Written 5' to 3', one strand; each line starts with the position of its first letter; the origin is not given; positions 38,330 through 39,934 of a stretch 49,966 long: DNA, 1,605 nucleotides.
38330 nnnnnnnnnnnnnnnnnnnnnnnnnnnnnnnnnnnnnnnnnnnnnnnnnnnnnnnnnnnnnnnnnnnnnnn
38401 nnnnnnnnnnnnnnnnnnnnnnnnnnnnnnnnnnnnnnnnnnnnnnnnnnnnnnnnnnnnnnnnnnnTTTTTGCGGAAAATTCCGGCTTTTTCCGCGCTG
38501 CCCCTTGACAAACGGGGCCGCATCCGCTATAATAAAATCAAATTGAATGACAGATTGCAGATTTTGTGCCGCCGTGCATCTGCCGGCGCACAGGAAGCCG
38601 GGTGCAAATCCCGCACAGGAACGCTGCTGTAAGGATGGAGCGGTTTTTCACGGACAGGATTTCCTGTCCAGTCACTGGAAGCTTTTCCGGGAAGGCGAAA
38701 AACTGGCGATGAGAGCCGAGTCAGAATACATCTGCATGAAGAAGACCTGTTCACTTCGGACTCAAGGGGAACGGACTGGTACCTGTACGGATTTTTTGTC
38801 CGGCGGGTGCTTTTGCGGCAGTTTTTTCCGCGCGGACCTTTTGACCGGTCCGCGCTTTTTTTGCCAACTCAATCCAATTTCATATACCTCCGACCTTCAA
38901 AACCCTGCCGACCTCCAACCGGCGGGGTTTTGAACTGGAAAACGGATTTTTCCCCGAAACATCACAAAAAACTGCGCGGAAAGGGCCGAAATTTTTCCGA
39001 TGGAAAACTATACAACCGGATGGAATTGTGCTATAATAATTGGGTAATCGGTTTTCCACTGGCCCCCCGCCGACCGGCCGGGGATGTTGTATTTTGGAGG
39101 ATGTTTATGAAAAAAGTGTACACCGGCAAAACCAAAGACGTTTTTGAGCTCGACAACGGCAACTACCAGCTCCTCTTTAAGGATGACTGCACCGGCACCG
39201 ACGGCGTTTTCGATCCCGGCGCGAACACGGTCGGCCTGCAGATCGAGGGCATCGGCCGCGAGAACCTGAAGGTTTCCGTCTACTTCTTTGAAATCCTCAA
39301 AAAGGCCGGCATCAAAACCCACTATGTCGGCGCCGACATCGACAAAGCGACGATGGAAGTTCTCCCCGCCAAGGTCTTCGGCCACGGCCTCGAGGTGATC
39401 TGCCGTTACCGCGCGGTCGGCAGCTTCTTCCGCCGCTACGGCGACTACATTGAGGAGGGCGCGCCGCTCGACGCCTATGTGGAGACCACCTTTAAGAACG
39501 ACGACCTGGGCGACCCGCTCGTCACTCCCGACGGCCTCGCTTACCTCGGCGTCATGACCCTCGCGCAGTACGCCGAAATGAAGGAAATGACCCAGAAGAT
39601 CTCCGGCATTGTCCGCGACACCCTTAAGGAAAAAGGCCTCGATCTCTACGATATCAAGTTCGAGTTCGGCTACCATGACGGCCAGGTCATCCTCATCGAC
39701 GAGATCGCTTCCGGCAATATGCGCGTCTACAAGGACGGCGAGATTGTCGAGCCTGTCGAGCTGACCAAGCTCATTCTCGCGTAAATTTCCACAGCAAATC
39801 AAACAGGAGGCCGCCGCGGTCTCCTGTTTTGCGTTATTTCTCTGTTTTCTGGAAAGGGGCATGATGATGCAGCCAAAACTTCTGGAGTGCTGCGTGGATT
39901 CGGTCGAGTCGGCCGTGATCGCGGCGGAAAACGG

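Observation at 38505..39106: Self-contained cobalamin riboswitch with its own promoter and terminator but no cognate gene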

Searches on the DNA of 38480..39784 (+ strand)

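Call 14: search_rna_families(sources=[L001, L002, L003, L006, L007, L009], threshold=gathering)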
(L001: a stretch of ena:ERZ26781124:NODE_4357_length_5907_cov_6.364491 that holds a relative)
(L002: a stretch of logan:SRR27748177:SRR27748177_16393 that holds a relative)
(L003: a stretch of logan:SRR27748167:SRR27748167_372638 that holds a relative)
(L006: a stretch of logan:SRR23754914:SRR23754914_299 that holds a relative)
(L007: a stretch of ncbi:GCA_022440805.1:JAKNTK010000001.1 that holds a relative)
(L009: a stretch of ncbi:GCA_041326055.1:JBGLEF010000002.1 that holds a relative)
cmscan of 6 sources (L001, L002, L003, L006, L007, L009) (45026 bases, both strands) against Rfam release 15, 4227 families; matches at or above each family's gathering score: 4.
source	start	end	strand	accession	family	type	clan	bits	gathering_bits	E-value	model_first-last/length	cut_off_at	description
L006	5471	5662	+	RF00174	Cobalamin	Cis-reg; riboswitch;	CL00101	63.7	31.5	1.4e-13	1-189/189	no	Cobalamin riboswitch aptamer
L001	4042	4249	+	RF00174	Cobalamin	Cis-reg; riboswitch;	CL00101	60.7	31.5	1.1e-12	1-189/189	no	Cobalamin riboswitch aptamer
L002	316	523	+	RF00174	Cobalamin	Cis-reg; riboswitch;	CL00101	60.7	31.5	1.1e-12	1-189/189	no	Cobalamin riboswitch aptamer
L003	40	247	+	RF00174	Cobalamin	Cis-reg; riboswitch;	CL00101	60.7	31.5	1.1e-12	1-189/189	no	Cobalamin riboswitch aptamer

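Call 22: search_rna_families(source=window, start=38480, end=39200, threshold=evalue, max_evalue=5)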
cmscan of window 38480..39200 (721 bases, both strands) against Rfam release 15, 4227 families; matches with E-value up to 5: 10.
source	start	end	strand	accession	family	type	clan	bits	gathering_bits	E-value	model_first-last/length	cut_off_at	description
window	38542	38749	+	RF00174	Cobalamin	Cis-reg; riboswitch;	CL00101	60.7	31.5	1.7e-14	1-189/189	no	Cobalamin riboswitch aptamer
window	38733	38867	+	RF00558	L20_leader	Cis-reg; leader;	-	17.9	58.7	0.84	1-127/127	no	Ribosomal protein L20 leader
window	39085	39117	-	RF02120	FTX_2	Gene; lncRNA;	-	17.3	48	1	65-97/97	no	FTX transcript, XIST regulator conserved region 2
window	38892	38942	+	RF03876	mir-7132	Gene; miRNA;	-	16.8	70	3.3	1-60/60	no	mir-7132 microRNA precursor family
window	38802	38870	+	RF00519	suhB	Gene; sRNA;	CL00108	16.4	41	1.1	1-77/77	no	Makes More Granules Regulator RNA (mmgR)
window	38899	38999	-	RF02901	AaHKsRNA41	Gene; sRNA;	-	16.3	97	0.32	1-187/187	no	Aggregatibacter sRNA 41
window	38780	38863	+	RF02837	anti-hemB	Gene; sRNA;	-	15.1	49.5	0.91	1-81/81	no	Burkholderia RNA 7 (anti-hemB)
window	38559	38613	+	RF01679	P36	Gene; sRNA;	-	14.5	36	4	1-61/61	no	Pseudomonas sRNA P36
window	38823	38935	+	RF02344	ar14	Gene; sRNA;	-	14.3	58.8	3.6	1-123/123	no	Alphaproteobacterial ar14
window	38862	38991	-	RF02041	HOTTIP_2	Gene; lncRNA;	-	10.5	80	0.25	1-374/374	no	HOXA transcript at the distal tip, conserved region 2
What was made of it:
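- On EutX/Rli55-type riboswitch-controlled trans-acting RNA: The permissive Rfam scan shows nothing else (call 22).
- Tried and rejected: A permissive Rfam scan gave only sub-threshold noise (call 22).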

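Call 27: search_rna_families(sources=[L090, L091, L092, L093, L094, L095, L010, L011, L012, L013, L014, L015, L016, L017, L018, L019, L020, L021, L022, L023], threshold=gathering)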
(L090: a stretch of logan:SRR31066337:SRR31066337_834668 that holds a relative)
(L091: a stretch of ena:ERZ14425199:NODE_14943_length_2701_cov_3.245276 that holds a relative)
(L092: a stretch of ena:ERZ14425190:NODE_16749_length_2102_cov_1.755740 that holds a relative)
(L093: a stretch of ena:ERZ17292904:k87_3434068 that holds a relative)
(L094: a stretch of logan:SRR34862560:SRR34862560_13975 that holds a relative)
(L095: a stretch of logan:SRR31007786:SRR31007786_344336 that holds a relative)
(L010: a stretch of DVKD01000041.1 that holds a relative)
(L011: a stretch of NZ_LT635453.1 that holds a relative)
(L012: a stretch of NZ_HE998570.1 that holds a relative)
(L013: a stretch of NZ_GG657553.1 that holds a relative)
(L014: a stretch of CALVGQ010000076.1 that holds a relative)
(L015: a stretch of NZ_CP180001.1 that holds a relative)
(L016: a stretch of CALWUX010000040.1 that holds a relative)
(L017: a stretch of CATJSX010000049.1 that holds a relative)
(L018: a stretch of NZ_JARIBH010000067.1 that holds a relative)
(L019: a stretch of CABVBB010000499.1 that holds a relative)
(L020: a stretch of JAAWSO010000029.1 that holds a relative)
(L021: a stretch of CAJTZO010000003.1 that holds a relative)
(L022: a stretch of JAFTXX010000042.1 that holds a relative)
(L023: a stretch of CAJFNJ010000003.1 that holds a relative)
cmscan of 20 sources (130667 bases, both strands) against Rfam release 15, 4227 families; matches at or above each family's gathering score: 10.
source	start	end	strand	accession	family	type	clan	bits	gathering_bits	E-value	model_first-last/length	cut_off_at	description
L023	7033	7378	-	RF00010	RNaseP_bact_a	Gene; ribozyme;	CL00002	280.3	100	3.4e-90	1-367/367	no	Bacterial RNase P class A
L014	3590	3834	-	RF00230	T-box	Cis-reg; leader;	-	110.8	93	2.6e-23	1-219/219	no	T-box leader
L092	488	695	+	RF00174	Cobalamin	Cis-reg; riboswitch;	CL00101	68.5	31.5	1.8e-14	1-189/189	no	Cobalamin riboswitch aptamer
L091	622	829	+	RF00174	Cobalamin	Cis-reg; riboswitch;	CL00101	68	31.5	2.4e-14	1-189/189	no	Cobalamin riboswitch aptamer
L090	4443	4637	+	RF00174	Cobalamin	Cis-reg; riboswitch;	CL00101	65.5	31.5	1.2e-13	1-189/189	no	Cobalamin riboswitch aptamer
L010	3398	3606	+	RF00174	Cobalamin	Cis-reg; riboswitch;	CL00101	64.9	31.5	1.9e-13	1-189/189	no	Cobalamin riboswitch aptamer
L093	1203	1395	+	RF00174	Cobalamin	Cis-reg; riboswitch;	CL00101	58.6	31.5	1.2e-11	1-189/189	no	Cobalamin riboswitch aptamer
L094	266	458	+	RF00174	Cobalamin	Cis-reg; riboswitch;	CL00101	58.6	31.5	1.2e-11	1-189/189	no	Cobalamin riboswitch aptamer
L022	4182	4253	+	RF01706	Gut-1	Gene; sRNA;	-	56.2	50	3.9e-08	1-77/77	no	Gut-1 RNA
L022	4320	4396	-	RF01706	Gut-1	Gene; sRNA;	-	53.8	50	1.6e-07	1-77/77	no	Gut-1 RNA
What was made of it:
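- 38542..38749 (+): Cobalamin riboswitch aptamer (RF00174). Its closing P1 helix pairs 38556-62 with 38730-36. Relatives score 58.6-68.5 bits (calls 14, 27).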

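Call 68: search_rna_families(sources=[L024, L025, L026, L027, L028, L029, L030, L031, L032, L033, L034, L035, L036, L037, L038, L039, L040, L041, L042, L043], threshold=gathering)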
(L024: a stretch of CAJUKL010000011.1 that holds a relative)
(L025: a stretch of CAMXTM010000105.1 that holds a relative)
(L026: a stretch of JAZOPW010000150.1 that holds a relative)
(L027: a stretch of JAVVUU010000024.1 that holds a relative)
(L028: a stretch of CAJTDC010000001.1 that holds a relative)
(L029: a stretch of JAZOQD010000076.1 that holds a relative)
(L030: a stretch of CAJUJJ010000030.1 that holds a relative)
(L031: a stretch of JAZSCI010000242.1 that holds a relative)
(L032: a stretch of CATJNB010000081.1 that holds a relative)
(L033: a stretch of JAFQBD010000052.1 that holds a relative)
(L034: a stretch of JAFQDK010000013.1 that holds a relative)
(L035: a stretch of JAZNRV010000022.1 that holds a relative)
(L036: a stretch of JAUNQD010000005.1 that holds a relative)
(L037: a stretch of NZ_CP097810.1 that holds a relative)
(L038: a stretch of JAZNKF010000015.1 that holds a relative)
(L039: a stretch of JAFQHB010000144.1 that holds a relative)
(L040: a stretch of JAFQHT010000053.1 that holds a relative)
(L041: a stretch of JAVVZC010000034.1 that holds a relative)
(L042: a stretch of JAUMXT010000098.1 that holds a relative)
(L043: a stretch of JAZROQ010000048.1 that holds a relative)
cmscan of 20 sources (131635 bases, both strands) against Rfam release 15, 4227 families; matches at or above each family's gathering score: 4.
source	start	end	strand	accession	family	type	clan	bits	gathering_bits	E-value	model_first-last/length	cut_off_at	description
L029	1522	1604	+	RF01750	ZMP-ZTP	Cis-reg; riboswitch;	-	64.4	39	7.8e-08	1-86/86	no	ZMP/ZTP riboswitch aptamer (pfl RNA motif)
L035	2740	2822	+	RF01750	ZMP-ZTP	Cis-reg; riboswitch;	-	61.6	39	3e-07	1-86/86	no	ZMP/ZTP riboswitch aptamer (pfl RNA motif)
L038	988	1070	+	RF01750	ZMP-ZTP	Cis-reg; riboswitch;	-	61.6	39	3e-07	1-86/86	no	ZMP/ZTP riboswitch aptamer (pfl RNA motif)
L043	3346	3428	+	RF01750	ZMP-ZTP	Cis-reg; riboswitch;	-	61.6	39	3e-07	1-86/86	no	ZMP/ZTP riboswitch aptamer (pfl RNA motif)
